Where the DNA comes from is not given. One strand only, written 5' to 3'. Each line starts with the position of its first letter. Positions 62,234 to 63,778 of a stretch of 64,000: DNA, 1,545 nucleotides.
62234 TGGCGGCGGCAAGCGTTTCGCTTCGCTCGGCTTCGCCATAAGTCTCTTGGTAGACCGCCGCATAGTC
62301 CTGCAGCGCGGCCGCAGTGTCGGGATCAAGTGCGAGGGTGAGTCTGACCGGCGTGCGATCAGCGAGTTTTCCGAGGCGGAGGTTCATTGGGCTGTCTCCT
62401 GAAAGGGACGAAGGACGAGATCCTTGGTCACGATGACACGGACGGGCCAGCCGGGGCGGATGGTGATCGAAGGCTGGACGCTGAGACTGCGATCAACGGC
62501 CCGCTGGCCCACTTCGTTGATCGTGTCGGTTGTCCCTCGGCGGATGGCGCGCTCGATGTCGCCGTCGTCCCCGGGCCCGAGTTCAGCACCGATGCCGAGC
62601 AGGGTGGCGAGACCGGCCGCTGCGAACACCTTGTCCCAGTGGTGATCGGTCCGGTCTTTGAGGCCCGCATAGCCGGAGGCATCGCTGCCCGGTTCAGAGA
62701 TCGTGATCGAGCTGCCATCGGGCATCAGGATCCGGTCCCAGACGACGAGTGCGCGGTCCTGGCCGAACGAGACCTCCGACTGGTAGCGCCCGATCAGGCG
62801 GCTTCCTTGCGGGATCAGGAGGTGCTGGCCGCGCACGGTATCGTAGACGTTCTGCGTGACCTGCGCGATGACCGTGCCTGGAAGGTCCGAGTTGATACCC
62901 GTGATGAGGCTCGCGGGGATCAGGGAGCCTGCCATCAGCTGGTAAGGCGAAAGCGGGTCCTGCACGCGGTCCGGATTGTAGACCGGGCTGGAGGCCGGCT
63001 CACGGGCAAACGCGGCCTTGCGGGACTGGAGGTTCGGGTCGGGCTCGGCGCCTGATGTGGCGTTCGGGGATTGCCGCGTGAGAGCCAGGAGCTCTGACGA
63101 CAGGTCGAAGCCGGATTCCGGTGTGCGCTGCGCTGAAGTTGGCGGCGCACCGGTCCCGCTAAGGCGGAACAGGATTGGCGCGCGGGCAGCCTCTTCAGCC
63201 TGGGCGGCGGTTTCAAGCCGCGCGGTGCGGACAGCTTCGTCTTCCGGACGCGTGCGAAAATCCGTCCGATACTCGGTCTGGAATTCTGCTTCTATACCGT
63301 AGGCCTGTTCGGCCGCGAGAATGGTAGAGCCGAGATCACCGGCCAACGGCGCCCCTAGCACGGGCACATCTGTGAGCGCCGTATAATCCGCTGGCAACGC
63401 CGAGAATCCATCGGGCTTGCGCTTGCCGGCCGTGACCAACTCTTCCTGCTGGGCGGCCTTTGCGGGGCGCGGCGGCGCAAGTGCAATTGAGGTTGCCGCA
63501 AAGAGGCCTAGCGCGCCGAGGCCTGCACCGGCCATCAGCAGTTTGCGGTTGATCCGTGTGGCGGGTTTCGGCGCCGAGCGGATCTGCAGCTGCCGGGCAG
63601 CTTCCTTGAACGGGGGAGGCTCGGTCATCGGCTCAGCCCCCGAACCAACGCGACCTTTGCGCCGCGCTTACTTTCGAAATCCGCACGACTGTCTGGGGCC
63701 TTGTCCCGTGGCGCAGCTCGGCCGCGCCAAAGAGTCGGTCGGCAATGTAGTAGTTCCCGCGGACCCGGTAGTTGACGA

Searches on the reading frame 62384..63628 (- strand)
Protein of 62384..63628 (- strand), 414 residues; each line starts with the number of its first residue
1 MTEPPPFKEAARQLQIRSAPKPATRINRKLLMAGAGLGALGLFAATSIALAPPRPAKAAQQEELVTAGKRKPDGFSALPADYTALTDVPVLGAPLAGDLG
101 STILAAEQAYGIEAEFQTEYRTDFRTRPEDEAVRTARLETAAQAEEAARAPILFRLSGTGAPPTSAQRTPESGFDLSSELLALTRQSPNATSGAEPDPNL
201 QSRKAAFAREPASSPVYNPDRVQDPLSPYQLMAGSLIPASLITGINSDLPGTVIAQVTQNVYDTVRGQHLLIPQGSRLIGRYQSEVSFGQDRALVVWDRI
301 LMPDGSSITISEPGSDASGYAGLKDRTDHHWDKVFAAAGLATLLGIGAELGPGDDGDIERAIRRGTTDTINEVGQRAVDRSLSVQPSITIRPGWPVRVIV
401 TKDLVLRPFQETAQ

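Call 36: search_protein_families(library=pfam, proteins=[window:62384-63628:-], max_evalue=0.001)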
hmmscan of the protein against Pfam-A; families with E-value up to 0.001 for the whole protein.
window:62384-63628:- (414 aa): 1 family
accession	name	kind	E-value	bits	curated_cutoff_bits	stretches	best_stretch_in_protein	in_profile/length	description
PF03743.19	TrbI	-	3.1e-63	213.5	35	1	231-406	2-188/188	Bacterial conjugation TrbI-like protein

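Call 98: search_dna_similar(query=window:62384-63628:-, collection=plasmids, mode=protein, max_rows=8)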
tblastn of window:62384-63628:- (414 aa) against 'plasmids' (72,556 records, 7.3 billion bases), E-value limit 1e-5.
The search stops at 5000 records and this limit was reached: more records match than are counted here, and every count below describes the 5000 best-scoring records only.
Records with a match: at least 5000; places in all: 5437; records where one place covers at least 80% of the query: 243.
Best place of each record, by identity: <60% 5000.
By first word of the organism name: Escherichia 774; Klebsiella 587; Campylobacter 323; Rhizobium 306; Agrobacterium 305; Xanthomonas 245; Sinorhizobium 149; Citrobacter 144; uncultured 143; Enterobacter 142; and 225 more.
By predicted mobility (MOB-suite, as given by PLSDB): conjugative 3861; non-mobilizable 726; mobilizable 413.
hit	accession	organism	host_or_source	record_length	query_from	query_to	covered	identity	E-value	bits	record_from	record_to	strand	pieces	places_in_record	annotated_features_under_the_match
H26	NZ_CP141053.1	Paracoccus denitrificans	-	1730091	10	406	96%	44.1%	2e-62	224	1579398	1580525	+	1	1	none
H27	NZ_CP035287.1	Paracoccus versutus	whole organism,soil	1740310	9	408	97%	42.3%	1e-63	228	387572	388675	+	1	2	none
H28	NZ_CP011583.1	Enterobacter hormaechei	Homo sapiens,Perirectal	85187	7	408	97%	41.9%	1e-60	219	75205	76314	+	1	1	TrbI/VirB10 family protein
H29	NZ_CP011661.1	Enterobacter hormaechei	Homo sapiens,Perirectal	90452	7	408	97%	41.9%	1e-60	219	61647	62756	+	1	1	TrbI/VirB10 family protein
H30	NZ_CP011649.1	Enterobacter hormaechei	Homo sapiens,Perirectal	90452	7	408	97%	41.9%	1e-60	219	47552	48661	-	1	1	TrbI/VirB10 family protein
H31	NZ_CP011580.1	Enterobacter hormaechei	Homo sapiens,respiratory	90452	7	408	97%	41.9%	1e-60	219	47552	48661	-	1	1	TrbI/VirB10 family protein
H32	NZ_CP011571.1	Enterobacter hormaechei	Homo sapiens,Urine/Genitourinary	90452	7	408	97%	41.9%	1e-60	219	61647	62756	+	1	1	TrbI/VirB10 family protein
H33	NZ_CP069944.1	Klebsiella oxytoca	Homo sapiens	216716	7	408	97%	41.9%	1e-60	219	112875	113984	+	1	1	TrbI/VirB10 family protein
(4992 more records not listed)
